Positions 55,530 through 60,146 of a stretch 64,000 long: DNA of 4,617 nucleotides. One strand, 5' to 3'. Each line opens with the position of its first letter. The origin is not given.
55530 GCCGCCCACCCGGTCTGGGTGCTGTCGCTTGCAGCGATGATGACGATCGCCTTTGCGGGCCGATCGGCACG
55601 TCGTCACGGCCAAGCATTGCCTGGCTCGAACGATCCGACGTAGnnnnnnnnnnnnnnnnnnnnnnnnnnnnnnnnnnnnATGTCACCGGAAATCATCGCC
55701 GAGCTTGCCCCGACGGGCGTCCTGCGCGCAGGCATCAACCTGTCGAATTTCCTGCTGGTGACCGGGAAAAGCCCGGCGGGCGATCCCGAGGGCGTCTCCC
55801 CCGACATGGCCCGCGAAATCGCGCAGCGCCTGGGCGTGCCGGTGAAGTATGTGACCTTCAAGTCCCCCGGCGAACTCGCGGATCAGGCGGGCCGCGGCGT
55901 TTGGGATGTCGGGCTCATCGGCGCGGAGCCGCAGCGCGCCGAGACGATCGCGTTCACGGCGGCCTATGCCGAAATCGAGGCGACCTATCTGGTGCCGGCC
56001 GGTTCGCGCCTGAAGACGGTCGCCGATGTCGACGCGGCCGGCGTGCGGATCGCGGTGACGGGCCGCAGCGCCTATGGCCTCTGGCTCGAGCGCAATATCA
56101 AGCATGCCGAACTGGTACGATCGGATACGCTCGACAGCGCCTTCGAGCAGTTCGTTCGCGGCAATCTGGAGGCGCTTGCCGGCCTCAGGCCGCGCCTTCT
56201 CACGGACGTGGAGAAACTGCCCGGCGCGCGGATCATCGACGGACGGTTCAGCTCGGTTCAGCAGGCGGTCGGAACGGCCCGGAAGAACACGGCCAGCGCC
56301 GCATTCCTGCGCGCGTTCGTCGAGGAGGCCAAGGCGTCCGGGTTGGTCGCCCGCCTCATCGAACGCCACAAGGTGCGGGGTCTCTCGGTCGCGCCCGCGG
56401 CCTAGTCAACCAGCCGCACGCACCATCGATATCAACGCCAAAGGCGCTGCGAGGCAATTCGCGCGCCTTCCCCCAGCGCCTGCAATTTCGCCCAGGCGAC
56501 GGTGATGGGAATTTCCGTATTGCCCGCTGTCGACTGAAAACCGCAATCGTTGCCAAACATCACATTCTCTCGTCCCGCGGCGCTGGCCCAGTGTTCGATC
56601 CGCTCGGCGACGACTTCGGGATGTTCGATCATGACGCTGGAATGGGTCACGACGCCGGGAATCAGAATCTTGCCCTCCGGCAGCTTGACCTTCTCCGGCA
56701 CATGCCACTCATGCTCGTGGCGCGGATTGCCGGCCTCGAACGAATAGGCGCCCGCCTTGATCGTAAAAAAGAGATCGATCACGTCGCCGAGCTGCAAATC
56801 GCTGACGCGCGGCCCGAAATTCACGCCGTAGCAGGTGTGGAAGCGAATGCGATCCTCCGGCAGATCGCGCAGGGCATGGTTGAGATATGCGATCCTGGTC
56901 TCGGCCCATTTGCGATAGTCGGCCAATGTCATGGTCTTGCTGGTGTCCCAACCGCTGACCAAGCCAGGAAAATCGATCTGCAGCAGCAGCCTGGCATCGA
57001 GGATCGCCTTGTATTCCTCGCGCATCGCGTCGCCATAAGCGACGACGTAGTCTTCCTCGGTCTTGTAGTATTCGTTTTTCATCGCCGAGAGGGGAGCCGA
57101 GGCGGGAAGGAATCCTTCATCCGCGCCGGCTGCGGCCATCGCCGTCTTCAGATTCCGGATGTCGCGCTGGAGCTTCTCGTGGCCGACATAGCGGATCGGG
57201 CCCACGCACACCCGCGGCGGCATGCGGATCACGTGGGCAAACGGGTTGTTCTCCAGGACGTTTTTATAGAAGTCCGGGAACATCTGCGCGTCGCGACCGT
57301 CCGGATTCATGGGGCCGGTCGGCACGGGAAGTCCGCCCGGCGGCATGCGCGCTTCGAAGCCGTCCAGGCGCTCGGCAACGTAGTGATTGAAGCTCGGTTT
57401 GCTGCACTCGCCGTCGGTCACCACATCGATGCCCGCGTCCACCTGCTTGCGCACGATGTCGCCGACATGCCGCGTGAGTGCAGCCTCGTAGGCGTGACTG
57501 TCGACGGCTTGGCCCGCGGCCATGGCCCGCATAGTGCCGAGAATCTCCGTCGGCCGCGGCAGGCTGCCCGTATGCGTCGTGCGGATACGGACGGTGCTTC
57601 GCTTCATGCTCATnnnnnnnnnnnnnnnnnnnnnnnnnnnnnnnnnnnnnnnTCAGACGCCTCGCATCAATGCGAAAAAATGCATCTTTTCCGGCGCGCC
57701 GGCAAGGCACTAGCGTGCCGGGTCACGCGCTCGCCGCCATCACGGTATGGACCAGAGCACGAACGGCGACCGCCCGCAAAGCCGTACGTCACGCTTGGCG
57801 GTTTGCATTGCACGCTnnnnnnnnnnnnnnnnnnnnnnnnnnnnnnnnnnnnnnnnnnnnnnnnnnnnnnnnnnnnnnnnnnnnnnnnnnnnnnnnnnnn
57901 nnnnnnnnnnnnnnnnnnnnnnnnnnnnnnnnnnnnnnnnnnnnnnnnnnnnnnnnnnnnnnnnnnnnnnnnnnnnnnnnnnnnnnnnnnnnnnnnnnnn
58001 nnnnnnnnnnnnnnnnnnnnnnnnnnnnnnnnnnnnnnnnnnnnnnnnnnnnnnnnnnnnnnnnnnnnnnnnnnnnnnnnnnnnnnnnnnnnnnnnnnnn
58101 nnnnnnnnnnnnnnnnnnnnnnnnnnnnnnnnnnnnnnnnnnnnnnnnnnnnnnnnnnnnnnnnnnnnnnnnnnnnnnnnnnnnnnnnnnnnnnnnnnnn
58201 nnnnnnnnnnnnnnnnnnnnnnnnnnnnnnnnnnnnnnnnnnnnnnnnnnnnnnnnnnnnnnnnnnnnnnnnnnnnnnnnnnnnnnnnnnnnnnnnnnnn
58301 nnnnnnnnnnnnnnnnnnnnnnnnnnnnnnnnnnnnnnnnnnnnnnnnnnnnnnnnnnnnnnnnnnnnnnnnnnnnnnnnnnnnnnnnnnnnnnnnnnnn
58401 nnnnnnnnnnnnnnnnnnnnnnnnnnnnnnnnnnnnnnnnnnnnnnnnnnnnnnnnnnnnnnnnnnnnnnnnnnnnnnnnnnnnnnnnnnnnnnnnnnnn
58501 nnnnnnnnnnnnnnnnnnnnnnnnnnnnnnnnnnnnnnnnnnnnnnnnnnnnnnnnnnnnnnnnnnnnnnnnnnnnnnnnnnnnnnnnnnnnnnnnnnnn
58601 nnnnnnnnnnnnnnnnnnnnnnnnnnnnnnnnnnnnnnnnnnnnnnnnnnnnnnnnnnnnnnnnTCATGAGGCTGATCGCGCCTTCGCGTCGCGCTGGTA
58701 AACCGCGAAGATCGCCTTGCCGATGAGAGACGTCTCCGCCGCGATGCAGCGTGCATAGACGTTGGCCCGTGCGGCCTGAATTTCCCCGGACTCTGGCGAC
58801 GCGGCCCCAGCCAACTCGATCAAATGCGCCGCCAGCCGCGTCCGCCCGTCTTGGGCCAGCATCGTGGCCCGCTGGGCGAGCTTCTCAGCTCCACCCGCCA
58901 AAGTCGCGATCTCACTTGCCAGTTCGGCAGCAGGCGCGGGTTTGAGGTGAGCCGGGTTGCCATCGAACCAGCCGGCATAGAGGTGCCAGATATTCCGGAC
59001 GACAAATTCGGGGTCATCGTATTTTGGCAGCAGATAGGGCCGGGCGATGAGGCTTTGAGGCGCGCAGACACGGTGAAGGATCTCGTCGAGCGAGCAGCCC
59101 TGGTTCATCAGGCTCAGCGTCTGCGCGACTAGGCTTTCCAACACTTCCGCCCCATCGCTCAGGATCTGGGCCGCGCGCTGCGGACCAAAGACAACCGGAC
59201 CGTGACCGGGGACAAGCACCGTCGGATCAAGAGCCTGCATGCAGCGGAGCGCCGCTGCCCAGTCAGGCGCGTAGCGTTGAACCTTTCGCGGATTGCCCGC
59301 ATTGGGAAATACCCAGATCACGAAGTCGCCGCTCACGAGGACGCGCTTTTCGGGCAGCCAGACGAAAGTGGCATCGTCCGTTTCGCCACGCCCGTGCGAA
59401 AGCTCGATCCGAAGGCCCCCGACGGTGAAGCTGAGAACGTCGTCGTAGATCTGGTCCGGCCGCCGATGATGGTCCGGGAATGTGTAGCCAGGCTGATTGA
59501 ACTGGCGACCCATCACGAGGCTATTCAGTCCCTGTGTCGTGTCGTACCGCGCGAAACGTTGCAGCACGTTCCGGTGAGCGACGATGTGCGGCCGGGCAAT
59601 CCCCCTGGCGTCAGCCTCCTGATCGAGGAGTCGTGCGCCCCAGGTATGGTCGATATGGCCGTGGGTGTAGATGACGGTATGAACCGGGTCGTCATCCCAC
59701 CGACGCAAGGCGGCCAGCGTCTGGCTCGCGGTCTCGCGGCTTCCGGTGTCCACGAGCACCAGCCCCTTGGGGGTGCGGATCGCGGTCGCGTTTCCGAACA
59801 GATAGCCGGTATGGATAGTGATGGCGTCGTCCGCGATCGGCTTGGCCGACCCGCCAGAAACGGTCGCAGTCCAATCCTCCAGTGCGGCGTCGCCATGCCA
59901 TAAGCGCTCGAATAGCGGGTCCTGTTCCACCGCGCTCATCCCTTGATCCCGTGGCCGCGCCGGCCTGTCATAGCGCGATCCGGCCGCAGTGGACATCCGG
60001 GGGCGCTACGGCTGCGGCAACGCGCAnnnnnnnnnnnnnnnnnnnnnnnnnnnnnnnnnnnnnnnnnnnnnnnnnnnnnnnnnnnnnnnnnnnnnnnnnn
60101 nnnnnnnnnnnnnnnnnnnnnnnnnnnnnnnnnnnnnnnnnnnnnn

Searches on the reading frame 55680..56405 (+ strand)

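Call 30: search_protein_families(library=pfam, proteins=[window:55680-56405:+], max_evalue=0.001)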
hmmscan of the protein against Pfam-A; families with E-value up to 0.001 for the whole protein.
window:55680-56405:+ (241 aa): 2 families
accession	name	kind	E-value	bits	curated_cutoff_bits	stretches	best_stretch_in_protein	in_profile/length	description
PF00497.25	SBP_bac_3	-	6e-13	49.1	26.4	1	32-229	17-128/132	Bacterial extracellular solute-binding proteins, family 3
PF12974.12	Phosphonate-bd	-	0.00029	20.7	27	1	43-148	19-134/242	ABC transporter, phosphonate, periplasmic substrate-binding protein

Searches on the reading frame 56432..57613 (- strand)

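Call 30: search_protein_families(library=pfam, proteins=[window:56432-57613:-], max_evalue=0.001)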
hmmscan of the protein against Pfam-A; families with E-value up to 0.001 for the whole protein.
window:56432-57613:- (393 aa): 1 family
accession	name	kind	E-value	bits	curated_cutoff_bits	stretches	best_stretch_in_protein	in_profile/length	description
PF01717.24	Meth_synt_2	-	7.3e-13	48.9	21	2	12-88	3-77/324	Cobalamin-independent synthase, Catalytic domain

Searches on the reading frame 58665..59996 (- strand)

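Call 30: search_protein_families(library=pfam, proteins=[window:58665-59996:-], max_evalue=0.001)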
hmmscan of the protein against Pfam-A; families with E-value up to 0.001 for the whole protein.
window:58665-59996:- (443 aa): 3 families
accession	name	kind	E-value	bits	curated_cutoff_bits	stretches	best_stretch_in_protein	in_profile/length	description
PF14863.12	Alkyl_sulf_dimr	-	2.5e-28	99.6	26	1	304-433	3-132/139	Alkyl sulfatase dimerisation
PF00753.33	Lactamase_B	-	5.2e-27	95.5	22.7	1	66-265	4-196/196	Metallo-beta-lactamase superfamily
PF12706.13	Lactamase_B_2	-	2.2e-05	24.6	27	1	80-151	3-73/200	Beta-lactamase superfamily domain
